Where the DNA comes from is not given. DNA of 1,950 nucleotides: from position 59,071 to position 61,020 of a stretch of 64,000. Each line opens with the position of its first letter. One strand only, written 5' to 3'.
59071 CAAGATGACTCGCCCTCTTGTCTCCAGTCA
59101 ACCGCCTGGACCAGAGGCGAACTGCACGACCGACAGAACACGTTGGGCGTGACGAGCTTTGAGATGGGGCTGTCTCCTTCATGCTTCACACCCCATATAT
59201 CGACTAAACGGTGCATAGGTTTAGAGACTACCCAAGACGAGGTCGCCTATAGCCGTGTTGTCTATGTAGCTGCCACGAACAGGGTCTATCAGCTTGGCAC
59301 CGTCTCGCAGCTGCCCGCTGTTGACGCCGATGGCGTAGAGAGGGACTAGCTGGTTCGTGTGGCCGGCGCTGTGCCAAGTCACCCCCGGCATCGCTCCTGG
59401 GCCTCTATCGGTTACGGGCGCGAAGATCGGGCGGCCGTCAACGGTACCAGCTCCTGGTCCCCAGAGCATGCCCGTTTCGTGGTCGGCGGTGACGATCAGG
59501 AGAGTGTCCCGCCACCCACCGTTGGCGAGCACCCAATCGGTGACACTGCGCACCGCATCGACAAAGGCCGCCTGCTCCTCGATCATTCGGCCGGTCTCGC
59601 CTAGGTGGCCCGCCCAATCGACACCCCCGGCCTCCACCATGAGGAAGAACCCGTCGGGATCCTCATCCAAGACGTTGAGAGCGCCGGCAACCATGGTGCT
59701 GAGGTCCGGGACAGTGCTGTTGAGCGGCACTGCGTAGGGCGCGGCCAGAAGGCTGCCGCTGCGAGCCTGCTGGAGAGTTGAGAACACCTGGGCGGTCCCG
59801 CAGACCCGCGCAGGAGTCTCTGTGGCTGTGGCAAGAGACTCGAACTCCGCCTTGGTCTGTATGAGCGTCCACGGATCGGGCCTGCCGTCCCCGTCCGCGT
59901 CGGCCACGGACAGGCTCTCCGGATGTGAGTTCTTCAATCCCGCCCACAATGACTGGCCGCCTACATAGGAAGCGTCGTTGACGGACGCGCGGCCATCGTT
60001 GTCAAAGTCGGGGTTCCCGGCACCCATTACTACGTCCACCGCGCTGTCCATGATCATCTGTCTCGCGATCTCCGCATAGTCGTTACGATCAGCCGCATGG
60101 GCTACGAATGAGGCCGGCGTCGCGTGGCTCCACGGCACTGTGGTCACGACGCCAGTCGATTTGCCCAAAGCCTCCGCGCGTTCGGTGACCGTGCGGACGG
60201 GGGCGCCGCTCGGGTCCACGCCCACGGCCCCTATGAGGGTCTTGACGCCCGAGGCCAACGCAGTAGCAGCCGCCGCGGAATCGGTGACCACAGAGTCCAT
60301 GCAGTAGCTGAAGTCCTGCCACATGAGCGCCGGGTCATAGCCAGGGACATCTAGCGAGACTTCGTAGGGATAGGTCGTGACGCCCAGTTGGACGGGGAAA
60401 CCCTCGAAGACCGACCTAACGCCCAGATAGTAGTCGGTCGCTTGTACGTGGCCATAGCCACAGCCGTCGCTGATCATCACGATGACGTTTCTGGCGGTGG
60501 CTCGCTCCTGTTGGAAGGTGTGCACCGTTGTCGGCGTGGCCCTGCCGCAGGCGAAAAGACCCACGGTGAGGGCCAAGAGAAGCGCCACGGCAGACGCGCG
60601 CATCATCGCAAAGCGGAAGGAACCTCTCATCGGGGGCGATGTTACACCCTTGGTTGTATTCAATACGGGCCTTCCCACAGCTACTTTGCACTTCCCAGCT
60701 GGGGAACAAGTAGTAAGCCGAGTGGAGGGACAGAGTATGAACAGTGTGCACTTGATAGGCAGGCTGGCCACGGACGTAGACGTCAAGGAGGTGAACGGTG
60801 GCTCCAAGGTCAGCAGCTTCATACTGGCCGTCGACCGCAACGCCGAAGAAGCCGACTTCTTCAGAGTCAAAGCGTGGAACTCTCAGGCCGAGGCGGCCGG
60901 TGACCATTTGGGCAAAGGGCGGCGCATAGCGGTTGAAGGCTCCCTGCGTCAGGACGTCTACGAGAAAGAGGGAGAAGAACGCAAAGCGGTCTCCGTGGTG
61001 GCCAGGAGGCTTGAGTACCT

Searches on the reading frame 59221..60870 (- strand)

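Call 43: search_protein_families(library=pfam, proteins=[window:59221-60870:-], max_evalue=0.0001)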
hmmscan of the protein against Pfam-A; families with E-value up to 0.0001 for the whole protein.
window:59221-60870:- (549 aa): 1 family
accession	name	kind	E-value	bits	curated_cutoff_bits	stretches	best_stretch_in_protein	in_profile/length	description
PF00245.25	Alk_phosphatase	-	3.2e-52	178.3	24.4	2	126-306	1-185/423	Alkaline phosphatase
